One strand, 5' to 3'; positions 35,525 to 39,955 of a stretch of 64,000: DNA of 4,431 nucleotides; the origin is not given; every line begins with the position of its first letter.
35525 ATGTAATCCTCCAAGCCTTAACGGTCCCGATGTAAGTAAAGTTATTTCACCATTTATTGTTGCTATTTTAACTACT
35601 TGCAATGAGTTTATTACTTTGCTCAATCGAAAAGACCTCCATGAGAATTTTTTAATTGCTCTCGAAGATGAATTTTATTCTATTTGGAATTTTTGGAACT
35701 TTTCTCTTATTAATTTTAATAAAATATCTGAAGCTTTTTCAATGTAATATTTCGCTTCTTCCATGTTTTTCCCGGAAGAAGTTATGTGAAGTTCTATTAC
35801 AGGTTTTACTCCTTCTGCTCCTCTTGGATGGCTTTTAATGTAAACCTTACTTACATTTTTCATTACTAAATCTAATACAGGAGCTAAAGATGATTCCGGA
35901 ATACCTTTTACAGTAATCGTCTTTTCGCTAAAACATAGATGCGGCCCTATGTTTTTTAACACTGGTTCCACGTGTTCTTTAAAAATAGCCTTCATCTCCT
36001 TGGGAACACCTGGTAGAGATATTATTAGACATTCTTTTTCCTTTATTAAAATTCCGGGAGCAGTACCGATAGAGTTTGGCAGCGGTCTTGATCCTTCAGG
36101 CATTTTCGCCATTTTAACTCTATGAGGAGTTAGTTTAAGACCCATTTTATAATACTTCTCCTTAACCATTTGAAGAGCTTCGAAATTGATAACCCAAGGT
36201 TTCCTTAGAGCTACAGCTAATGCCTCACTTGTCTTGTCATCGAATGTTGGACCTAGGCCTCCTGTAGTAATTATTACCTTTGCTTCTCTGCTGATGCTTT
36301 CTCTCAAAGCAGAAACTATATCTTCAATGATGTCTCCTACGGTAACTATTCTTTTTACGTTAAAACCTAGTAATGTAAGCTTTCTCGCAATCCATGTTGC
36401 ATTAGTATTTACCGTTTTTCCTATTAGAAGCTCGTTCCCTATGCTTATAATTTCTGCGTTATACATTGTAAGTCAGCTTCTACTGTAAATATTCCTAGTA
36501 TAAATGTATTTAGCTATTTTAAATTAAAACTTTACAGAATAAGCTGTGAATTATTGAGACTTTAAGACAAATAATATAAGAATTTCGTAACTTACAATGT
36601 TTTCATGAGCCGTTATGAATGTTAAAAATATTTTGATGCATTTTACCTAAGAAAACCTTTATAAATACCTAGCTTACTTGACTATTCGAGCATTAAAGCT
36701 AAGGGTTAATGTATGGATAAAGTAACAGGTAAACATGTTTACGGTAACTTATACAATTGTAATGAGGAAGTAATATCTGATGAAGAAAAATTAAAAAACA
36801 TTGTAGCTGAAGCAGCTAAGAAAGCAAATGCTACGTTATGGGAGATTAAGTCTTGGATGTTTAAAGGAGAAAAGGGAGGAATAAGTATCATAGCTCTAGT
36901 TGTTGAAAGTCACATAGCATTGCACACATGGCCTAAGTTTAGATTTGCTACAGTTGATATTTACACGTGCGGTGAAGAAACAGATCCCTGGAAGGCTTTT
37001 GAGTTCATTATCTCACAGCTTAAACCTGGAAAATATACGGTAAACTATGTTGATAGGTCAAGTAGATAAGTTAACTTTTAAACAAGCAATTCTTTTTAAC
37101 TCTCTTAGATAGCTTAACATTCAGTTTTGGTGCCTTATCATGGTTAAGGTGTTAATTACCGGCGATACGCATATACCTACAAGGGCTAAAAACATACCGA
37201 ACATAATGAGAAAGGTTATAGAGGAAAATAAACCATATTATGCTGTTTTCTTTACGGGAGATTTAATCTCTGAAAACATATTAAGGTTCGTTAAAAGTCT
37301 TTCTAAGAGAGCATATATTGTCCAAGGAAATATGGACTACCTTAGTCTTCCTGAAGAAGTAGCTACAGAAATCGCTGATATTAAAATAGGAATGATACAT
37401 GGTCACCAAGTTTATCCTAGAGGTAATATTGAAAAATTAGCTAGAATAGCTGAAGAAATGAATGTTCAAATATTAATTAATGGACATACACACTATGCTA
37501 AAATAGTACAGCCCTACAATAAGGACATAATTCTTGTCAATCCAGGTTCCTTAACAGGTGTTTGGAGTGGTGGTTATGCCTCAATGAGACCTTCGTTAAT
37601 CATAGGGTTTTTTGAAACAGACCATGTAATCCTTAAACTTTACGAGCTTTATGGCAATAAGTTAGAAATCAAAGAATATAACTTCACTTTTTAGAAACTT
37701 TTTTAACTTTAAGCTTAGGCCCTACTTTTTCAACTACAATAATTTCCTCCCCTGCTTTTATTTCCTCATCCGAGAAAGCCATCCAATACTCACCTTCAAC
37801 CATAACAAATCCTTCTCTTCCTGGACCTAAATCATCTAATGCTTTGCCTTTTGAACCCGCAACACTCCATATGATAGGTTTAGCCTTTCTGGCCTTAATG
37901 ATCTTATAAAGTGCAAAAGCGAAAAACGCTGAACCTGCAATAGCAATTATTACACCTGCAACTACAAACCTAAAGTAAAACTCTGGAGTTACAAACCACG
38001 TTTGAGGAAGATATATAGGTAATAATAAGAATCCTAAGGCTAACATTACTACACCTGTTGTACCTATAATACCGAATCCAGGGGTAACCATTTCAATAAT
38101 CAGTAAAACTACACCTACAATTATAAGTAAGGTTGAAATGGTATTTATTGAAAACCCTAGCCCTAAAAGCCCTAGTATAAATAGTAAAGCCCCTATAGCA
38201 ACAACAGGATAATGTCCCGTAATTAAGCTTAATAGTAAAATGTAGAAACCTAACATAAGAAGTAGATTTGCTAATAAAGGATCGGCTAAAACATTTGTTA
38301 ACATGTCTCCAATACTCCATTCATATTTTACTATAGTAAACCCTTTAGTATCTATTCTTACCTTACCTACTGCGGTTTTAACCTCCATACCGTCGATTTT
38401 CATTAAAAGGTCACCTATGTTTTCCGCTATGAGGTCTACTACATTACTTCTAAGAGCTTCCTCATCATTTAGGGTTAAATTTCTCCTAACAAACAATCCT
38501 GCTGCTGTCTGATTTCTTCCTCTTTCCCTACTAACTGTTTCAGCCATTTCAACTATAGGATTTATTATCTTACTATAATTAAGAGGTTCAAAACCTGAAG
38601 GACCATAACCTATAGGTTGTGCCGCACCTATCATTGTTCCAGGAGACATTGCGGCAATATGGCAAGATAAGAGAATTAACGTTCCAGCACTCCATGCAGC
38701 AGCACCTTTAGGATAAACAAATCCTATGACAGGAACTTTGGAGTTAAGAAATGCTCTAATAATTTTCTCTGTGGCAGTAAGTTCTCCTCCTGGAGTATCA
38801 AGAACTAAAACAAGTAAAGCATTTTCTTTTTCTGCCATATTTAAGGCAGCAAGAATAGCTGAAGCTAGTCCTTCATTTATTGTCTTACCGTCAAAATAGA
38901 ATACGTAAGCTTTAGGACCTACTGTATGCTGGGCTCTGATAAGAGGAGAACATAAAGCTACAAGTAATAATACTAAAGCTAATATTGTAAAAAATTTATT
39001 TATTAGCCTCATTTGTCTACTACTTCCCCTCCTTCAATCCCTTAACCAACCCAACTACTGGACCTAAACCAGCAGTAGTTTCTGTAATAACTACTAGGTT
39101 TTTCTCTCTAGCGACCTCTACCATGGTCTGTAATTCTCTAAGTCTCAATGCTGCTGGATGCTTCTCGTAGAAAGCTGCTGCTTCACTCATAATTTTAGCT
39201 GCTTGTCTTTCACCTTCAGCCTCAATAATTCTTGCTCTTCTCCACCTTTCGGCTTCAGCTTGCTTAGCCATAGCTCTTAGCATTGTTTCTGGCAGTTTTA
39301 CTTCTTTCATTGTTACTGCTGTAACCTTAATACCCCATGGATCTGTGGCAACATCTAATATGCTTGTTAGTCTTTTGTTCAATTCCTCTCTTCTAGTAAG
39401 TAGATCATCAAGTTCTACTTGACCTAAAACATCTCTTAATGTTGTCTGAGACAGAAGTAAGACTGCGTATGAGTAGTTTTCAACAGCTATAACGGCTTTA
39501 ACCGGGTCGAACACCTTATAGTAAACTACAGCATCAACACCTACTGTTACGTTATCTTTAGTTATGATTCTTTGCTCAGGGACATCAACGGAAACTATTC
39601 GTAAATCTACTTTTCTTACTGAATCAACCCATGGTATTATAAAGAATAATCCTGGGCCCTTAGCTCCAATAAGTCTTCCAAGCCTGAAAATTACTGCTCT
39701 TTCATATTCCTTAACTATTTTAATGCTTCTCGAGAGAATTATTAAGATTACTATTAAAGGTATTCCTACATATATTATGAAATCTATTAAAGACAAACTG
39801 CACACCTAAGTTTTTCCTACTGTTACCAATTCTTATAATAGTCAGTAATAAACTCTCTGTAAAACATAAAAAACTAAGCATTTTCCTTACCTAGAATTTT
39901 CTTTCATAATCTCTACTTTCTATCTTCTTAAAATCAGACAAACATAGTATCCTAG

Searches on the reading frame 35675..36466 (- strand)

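Call 54: search_protein_families(library=pfam, proteins=[window:35675-36466:-], max_evalue=0.00001)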
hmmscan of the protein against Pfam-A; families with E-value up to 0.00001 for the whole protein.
window:35675-36466:- (263 aa): 1 family
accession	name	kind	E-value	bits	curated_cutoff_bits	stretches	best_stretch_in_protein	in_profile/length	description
PF00994.29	MoCF_biosynth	-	2.7e-35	121.6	26.6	1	5-171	1-143/144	Probable molybdopterin binding domain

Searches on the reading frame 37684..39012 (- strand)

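Call 54: search_protein_families(library=pfam, proteins=[window:37684-39012:-], max_evalue=0.00001)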
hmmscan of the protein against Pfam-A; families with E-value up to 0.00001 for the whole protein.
window:37684-39012:- (442 aa): 3 families
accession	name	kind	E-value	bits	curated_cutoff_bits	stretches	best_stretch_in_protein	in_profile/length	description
PF25145.1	NfeD1b_N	-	3.6e-14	53.2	40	1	43-187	9-147/189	NfeD1b, N-terminal domain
PF24961.1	NfeD_membrane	-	5e-12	46.4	26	1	247-368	2-117/119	NfeD integral membrane domain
PF01957.25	NfeD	-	9e-10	39.1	29.1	1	385-438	5-57/57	NfeD-like C-terminal, partner-binding domain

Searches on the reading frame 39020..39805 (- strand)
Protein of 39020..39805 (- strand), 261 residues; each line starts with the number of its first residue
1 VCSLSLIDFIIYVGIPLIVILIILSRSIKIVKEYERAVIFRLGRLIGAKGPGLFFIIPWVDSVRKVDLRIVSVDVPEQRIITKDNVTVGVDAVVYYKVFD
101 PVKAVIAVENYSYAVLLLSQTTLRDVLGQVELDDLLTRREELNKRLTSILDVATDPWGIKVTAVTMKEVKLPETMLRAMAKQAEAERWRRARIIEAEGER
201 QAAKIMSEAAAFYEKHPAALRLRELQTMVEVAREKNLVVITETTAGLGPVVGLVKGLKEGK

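Call 54: search_protein_families(library=pfam, proteins=[window:39020-39805:-], max_evalue=0.00001)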
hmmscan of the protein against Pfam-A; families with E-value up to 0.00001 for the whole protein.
window:39020-39805:- (261 aa): 1 family
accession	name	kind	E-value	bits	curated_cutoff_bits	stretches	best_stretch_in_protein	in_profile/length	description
PF01145.31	Band_7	-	4.7e-40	137.9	23.6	1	29-199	1-175/176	SPFH domain / Band 7 family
